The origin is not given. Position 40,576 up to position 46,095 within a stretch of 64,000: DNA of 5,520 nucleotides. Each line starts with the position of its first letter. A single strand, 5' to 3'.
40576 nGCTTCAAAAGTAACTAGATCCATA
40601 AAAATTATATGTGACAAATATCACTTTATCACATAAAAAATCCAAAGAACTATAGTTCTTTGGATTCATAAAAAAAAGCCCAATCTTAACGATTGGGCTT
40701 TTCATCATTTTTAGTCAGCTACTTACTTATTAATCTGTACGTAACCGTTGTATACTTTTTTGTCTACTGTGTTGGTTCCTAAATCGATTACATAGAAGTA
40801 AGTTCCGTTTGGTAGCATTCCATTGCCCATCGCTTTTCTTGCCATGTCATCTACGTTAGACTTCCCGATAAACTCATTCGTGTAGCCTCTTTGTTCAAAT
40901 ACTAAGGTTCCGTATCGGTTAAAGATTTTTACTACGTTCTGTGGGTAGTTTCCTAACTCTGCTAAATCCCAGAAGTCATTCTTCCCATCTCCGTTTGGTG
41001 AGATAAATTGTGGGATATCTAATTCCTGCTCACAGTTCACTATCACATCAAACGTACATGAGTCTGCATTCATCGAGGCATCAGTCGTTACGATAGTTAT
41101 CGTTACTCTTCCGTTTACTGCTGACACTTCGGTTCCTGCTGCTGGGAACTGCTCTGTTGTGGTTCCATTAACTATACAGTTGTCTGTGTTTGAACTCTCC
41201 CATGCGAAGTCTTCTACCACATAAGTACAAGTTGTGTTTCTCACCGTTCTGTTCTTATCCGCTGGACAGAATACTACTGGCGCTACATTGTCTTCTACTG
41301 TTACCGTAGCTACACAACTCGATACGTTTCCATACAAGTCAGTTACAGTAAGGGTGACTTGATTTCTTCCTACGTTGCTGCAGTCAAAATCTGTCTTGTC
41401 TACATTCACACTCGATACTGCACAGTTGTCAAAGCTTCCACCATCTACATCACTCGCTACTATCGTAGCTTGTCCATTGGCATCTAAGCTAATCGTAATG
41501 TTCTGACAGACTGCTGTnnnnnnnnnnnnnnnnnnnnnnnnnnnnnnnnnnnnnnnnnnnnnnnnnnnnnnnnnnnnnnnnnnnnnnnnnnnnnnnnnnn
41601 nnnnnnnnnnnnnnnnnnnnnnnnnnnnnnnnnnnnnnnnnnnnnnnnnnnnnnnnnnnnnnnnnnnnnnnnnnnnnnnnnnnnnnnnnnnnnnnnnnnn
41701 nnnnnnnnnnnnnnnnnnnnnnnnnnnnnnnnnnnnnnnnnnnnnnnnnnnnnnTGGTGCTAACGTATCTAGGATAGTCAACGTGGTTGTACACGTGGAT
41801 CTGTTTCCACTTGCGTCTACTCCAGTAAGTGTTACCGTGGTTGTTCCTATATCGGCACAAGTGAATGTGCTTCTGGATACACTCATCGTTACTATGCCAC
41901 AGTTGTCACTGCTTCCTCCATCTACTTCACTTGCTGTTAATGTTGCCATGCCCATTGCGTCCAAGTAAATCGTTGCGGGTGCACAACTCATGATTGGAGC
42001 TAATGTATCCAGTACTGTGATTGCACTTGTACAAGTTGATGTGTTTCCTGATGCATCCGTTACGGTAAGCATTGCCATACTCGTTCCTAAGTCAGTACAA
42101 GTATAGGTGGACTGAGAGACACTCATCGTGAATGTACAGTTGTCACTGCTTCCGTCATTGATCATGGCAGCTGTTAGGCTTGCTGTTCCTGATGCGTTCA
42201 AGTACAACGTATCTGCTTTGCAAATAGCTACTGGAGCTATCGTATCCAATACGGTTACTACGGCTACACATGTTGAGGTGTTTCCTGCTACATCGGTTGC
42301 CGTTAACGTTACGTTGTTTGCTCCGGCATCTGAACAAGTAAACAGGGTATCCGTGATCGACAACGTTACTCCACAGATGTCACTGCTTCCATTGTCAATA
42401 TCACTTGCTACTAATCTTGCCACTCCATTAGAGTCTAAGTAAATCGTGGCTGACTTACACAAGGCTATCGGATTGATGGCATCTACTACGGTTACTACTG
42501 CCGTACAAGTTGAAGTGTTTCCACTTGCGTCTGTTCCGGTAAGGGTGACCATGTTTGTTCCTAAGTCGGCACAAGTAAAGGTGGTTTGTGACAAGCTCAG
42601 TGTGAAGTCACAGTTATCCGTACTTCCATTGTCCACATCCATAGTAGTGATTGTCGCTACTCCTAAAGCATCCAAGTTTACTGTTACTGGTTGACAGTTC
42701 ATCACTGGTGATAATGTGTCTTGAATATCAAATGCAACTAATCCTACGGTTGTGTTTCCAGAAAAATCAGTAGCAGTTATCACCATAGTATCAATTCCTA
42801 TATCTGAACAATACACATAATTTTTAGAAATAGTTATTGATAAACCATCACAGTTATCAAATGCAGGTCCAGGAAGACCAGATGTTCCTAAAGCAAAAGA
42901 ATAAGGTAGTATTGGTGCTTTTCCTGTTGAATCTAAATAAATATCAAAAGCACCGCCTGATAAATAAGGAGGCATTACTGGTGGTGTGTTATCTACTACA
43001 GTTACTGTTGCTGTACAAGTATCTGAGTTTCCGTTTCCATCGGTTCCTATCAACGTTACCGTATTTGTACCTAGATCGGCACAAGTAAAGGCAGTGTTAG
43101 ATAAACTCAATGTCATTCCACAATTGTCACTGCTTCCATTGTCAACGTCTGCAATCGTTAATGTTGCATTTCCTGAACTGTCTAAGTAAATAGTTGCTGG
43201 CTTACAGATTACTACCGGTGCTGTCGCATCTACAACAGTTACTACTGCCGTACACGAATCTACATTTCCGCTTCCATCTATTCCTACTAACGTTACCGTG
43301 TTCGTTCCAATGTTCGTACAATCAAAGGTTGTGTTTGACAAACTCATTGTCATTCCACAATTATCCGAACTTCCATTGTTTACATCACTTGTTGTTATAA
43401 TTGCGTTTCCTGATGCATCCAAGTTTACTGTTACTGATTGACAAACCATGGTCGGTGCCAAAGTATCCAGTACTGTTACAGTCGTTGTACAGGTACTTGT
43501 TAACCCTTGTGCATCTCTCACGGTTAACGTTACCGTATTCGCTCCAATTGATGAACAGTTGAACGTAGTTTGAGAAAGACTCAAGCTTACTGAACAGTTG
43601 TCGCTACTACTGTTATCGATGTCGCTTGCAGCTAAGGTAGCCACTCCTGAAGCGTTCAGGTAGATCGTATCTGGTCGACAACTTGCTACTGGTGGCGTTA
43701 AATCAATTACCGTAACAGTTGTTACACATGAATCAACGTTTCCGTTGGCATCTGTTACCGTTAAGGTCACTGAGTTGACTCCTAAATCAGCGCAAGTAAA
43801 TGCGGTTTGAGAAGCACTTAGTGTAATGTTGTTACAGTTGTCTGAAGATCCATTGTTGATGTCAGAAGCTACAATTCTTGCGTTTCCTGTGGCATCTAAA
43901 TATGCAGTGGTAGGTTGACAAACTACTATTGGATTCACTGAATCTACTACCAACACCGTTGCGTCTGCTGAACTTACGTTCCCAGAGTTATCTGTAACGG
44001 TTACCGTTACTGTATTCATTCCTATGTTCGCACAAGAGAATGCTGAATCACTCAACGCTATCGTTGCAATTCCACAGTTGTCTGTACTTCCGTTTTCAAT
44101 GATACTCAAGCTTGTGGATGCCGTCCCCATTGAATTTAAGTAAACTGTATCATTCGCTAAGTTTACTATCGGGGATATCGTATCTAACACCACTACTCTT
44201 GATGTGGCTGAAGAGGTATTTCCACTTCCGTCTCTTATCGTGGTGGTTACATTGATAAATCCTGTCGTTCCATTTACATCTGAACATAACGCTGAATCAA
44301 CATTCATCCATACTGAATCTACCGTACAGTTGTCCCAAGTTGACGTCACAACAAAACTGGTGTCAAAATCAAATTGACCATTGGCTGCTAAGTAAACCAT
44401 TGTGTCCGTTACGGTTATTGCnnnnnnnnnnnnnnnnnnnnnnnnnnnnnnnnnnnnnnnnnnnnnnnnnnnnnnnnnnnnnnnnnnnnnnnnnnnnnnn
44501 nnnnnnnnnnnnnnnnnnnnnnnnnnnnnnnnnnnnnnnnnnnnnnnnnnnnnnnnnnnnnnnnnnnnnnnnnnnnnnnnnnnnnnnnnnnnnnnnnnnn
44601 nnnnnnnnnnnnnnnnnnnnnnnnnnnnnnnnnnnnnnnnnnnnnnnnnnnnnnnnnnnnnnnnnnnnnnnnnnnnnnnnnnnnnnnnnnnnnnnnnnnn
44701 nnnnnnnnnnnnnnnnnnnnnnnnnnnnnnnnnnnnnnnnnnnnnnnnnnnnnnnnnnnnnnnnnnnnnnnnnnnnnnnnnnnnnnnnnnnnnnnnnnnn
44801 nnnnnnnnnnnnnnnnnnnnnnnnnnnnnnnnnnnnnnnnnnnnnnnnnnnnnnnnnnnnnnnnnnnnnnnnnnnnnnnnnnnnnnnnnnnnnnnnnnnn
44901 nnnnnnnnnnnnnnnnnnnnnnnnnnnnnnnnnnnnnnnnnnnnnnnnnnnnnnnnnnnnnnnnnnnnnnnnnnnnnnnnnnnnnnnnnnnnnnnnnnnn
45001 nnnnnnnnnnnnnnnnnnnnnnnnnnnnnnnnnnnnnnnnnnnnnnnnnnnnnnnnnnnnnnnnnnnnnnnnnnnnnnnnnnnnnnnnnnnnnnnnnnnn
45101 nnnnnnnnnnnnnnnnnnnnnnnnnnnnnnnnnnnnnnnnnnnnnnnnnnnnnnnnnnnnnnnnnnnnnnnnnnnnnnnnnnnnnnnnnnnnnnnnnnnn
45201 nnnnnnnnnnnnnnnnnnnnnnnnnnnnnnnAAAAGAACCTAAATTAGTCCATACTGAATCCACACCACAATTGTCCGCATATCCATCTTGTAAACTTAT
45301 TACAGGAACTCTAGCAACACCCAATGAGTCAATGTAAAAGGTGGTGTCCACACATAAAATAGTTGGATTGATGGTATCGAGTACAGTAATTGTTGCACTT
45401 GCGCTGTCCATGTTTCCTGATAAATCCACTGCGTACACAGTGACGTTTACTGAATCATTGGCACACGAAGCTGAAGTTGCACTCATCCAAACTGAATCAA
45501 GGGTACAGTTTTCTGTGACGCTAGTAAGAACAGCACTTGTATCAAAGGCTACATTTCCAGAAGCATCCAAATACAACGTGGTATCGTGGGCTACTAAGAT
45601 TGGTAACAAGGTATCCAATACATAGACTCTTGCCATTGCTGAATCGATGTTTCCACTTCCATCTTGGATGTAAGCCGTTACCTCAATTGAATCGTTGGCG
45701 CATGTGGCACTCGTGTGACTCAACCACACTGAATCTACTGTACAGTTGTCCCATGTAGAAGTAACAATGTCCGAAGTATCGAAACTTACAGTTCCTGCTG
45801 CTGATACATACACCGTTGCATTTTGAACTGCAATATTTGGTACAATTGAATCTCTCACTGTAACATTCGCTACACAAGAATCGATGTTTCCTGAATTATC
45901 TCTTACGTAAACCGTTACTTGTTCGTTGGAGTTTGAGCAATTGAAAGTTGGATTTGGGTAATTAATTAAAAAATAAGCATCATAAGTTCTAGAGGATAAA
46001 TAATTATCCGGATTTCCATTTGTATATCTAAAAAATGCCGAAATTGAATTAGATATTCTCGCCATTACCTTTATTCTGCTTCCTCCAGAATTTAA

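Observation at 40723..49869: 3048-aa T9SS type-B cargo with a composite architecture (beta-helix, CDSYTW modules, split-domain super-repeats, 14x HYR-like array)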

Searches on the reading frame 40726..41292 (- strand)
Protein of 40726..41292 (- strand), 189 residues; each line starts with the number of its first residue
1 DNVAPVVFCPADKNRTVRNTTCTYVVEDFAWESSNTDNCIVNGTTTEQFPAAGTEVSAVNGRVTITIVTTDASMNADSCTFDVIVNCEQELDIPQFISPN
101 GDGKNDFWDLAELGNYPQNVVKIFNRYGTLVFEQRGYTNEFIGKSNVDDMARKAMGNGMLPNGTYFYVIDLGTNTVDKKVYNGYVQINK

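Call 11: search_protein_families(library=pfam, max_evalue=1, proteins=[window:40726-41292:-])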
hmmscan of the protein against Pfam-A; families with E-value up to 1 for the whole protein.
seq(189 aa): 4 families
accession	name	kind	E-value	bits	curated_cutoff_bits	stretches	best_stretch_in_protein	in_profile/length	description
PF13585.12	CHU_C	-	5.5e-26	91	27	1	92-187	2-86/86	CHU_C Type IX secretion signal domain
PF02494.22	HYR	-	0.0011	19.7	21.7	1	1-85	2-81/81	HYR domain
PF03793.24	PASTA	-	0.082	13.3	23.2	1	38-67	37-62/64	PASTA domain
PF04958.18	AstA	-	0.26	10.3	29.4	1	5-70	258-322/337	Arginine N-succinyltransferase beta subunit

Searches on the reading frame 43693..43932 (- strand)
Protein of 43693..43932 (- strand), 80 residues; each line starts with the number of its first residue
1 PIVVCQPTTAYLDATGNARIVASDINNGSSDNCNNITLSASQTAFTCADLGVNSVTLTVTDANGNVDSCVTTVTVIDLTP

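Call 77: search_solved_structures(query=A6, max_evalue=10)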
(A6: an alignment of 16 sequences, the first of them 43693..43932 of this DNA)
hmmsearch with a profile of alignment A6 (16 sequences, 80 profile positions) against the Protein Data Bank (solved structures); distinct sequences matched with E-value up to 10: 14.
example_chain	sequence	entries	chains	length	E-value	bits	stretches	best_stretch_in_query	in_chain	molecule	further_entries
6xi3_AAA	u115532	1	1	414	0.00055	23.3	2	14-73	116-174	Large adhesion protein (Lap) involved in biofilm formation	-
7js4_A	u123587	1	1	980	0.018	18.5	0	37-78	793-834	F5/8 type C domain protein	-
2c26_A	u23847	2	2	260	0.19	15.2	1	46-76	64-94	ENDOGLUCANASE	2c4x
5veb_X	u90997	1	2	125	0.25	14.8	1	48-72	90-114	Cadherin-6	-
4m03_A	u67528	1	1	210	0.51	13.8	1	46-70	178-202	Serine-rich adhesin for platelets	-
9lqj_A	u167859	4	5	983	0.65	13.5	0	49-78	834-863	Collagenase ColH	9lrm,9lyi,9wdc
9lrk_A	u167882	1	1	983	0.65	13.5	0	49-78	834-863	Collagenase ColH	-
4l9d_A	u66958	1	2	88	0.65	13.5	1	46-75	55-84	Protease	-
6nz0_Z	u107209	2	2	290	0.89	13.1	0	54-76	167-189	Dyslexia-associated protein KIAA0319-like protein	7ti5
7qfj_A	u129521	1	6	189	1.3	12.5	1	27-75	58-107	SlpX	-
7qfk_A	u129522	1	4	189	1.4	12.4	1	27-75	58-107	SlpX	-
9hnc_AAA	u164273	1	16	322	4.4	10.8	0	51-72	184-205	beta-aspartyl-peptidase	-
7jrm_A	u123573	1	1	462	4.7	10.7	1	37-78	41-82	F5/8 type C domain protein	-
7jrl_A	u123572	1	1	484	9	9.8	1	37-78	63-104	F5/8 type C domain protein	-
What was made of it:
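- Closest known: RTX. Same: The HYR unit profile's best PDB match is an AhLap extender, 6xi3, at E 5.5e-4 (call 77).
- The unit profile's best PDB match is an RTX-adhesin extender domain, 6xi3, at E 5.5e-4 (call 77).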

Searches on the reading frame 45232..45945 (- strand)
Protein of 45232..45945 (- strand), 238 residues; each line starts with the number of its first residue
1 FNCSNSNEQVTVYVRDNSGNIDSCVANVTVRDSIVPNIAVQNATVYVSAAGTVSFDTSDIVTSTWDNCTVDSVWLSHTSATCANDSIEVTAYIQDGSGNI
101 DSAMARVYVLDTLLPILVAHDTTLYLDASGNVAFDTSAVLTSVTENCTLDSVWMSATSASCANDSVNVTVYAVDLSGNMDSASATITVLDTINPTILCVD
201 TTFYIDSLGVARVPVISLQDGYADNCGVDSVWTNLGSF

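Call 84: find_related_loci(query=window:45232-45945:-, collection=metagenome_contigs, flank=10000)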
Query window:45232-45945:- (238 aa) in metagenome_contigs; peptide patterns used: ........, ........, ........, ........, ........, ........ (x = any residue, [..] = any of these).
86 stretches matched a pattern; 2 encode a relative of the query (tblastn E <= 1e-3); 2 distinct loci.
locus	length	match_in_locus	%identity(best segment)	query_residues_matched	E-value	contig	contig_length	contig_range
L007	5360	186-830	28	10-226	8e-9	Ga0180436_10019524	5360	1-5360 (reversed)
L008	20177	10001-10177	39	134-187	5e-5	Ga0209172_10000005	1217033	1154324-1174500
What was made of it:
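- Tried and rejected: It returned only 28-39% relatives and no orthologues (call 84).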
